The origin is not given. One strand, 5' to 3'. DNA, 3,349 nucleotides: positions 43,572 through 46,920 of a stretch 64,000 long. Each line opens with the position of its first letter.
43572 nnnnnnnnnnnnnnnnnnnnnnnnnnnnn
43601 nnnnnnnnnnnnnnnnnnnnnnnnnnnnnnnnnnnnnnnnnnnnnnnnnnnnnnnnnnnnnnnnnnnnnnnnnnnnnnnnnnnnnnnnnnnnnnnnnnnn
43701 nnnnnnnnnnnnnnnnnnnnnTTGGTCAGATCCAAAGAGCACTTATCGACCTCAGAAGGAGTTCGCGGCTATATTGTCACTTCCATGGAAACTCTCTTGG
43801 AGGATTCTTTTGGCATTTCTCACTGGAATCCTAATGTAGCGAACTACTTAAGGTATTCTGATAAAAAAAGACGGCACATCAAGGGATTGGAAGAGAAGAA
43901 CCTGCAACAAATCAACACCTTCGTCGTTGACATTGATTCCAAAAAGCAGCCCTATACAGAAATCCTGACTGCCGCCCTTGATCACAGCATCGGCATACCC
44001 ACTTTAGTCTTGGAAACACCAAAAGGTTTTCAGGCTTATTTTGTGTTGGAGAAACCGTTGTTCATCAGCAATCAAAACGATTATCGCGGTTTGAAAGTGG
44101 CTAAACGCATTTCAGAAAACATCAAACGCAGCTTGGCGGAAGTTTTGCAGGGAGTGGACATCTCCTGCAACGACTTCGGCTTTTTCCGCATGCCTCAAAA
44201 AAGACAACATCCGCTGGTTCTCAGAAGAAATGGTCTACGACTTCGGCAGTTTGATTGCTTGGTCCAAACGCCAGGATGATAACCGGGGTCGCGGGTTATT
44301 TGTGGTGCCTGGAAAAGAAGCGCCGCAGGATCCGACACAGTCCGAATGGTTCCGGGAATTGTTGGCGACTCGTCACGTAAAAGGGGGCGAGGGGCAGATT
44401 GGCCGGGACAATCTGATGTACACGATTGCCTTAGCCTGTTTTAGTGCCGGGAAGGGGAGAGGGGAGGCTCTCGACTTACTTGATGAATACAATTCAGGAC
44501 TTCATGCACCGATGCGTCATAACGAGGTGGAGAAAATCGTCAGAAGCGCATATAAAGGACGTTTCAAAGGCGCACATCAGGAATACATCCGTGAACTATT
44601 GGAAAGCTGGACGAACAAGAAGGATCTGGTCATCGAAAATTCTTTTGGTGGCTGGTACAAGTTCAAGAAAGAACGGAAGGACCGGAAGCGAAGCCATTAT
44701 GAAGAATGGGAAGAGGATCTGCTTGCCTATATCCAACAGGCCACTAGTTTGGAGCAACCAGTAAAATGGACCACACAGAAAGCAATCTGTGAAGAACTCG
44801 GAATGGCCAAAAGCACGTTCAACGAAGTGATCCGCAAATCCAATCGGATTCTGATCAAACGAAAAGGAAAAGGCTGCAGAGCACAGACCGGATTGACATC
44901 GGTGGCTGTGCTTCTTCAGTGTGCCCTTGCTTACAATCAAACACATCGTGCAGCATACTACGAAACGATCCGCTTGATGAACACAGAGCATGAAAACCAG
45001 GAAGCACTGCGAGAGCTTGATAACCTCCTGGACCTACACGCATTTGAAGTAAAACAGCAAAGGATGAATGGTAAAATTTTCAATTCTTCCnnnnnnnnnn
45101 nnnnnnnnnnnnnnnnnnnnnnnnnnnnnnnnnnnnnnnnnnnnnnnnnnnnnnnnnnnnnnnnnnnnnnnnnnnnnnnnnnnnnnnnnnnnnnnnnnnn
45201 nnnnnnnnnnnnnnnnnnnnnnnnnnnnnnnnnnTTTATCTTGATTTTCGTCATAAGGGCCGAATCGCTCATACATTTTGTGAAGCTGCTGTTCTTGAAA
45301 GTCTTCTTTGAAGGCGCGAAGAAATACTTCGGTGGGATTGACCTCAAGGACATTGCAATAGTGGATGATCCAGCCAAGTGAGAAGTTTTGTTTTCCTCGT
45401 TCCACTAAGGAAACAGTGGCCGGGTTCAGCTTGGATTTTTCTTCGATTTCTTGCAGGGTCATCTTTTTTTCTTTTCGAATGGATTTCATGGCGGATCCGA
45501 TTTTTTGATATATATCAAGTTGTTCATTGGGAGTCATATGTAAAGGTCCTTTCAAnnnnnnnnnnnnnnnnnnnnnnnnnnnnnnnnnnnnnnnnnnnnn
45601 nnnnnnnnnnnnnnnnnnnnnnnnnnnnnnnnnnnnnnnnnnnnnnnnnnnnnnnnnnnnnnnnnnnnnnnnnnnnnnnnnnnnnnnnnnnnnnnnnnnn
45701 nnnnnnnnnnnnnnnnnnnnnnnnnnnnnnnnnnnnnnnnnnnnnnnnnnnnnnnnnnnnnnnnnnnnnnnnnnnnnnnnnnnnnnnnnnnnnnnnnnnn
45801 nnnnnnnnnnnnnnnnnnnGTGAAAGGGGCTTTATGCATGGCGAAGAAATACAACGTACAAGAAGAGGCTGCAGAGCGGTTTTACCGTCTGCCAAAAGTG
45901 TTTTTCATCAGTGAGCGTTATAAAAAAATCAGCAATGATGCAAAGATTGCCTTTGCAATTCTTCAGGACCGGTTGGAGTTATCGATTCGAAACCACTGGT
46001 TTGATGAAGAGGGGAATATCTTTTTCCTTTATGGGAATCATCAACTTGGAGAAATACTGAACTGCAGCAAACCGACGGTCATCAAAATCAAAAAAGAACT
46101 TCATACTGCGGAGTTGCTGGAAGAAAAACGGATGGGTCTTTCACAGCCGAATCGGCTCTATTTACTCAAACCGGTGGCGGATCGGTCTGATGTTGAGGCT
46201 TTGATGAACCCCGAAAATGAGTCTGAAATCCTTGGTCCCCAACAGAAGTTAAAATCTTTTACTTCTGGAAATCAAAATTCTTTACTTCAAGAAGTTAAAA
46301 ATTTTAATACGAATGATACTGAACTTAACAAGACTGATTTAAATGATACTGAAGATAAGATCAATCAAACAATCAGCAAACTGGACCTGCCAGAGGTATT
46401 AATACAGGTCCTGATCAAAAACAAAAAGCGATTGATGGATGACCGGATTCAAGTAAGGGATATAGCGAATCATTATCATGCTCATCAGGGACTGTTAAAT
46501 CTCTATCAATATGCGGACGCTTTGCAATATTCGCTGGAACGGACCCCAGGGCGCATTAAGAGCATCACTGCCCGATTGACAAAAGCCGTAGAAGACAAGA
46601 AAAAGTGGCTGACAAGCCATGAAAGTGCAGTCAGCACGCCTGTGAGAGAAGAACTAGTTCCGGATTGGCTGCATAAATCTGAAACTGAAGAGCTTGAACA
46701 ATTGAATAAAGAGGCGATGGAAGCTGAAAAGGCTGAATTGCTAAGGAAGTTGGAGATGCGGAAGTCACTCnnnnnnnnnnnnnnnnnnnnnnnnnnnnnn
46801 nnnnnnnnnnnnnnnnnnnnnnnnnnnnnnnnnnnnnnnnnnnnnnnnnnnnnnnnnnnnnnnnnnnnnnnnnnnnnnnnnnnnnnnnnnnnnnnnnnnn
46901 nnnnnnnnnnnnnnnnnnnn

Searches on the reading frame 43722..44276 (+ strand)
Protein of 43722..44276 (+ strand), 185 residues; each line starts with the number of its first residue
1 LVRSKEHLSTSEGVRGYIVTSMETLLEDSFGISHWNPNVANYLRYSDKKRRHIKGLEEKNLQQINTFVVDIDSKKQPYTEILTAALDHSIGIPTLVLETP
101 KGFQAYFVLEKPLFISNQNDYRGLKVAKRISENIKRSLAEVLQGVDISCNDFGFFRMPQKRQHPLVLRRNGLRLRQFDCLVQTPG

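Call 12: search_protein_families(library=pfam, proteins=[window:43722-44276:+], max_evalue=0.1)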
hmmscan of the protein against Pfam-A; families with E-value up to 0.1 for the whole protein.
window:43722-44276:+ (185 aa): 1 family
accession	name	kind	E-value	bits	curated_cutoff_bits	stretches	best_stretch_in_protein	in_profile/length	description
PF07583.16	PSCyt2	-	0.029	14.7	29.8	1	23-149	61-181/209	Protein of unknown function (DUF1549)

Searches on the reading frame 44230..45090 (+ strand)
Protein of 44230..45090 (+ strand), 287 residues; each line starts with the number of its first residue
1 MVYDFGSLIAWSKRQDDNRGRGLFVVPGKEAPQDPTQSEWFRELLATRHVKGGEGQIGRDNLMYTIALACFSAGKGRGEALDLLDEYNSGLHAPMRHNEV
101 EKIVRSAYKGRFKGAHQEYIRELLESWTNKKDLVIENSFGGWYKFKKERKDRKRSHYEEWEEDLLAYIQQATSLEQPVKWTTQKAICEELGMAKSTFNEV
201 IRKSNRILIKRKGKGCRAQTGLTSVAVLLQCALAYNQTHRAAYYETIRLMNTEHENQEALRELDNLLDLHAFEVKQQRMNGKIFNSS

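Call 12: search_protein_families(library=pfam, proteins=[window:44230-45090:+], max_evalue=0.1)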
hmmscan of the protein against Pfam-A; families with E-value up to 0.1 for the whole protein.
window:44230-45090:+ (287 aa): 2 families
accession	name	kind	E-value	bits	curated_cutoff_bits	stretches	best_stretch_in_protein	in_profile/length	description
PF08708.16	PriCT_1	-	2.1e-12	46.9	21.1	1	50-110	4-64/67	Primase C terminal 1 (PriCT-1)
PF04967.18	HTH_10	-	0.016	15.5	23.1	1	182-209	25-52/53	HTH DNA binding domain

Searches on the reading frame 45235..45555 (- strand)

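Call 12: search_protein_families(library=pfam, proteins=[window:45235-45555:-], max_evalue=0.1)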
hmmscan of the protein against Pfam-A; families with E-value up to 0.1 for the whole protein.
window:45235-45555:- (107 aa): 7 families
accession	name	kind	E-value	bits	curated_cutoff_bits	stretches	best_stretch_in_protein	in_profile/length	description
PF01381.28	HTH_3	-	1e-06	29.1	23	1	24-76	2-54/55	Helix-turn-helix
PF13443.12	HTH_26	-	4.7e-06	27.2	22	1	24-78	3-58/63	Cro/C1-type HTH DNA-binding domain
PF13560.12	HTH_31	-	6.6e-05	23.6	27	1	20-77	3-61/64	Helix-turn-helix domain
PF12844.13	HTH_19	-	0.00051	20.3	30.2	1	20-78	1-59/64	Helix-turn-helix domain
PF13413.12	HTH_25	-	0.0027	17.9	24.6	1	24-75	3-60/62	Helix-turn-helix domain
PF13744.12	HTH_37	-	0.026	14.8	27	1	7-57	7-57/80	Helix-turn-helix domain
PF01047.28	MarR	-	0.076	13.4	24.6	0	22-49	8-35/59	MarR family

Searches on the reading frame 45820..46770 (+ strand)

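Call 12: search_protein_families(library=pfam, proteins=[window:45820-46770:+], max_evalue=0.1)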
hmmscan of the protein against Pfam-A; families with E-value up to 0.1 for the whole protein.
window:45820-46770:+ (317 aa): 2 families
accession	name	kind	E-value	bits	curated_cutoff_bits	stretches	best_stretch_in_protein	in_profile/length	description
PF06970.17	RepA_N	-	7e-30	103.2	30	1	20-94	2-76/76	Replication initiator protein A (RepA) N-terminus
PF13730.12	HTH_36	-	0.038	14.2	25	1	55-100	13-55/55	Helix-turn-helix domain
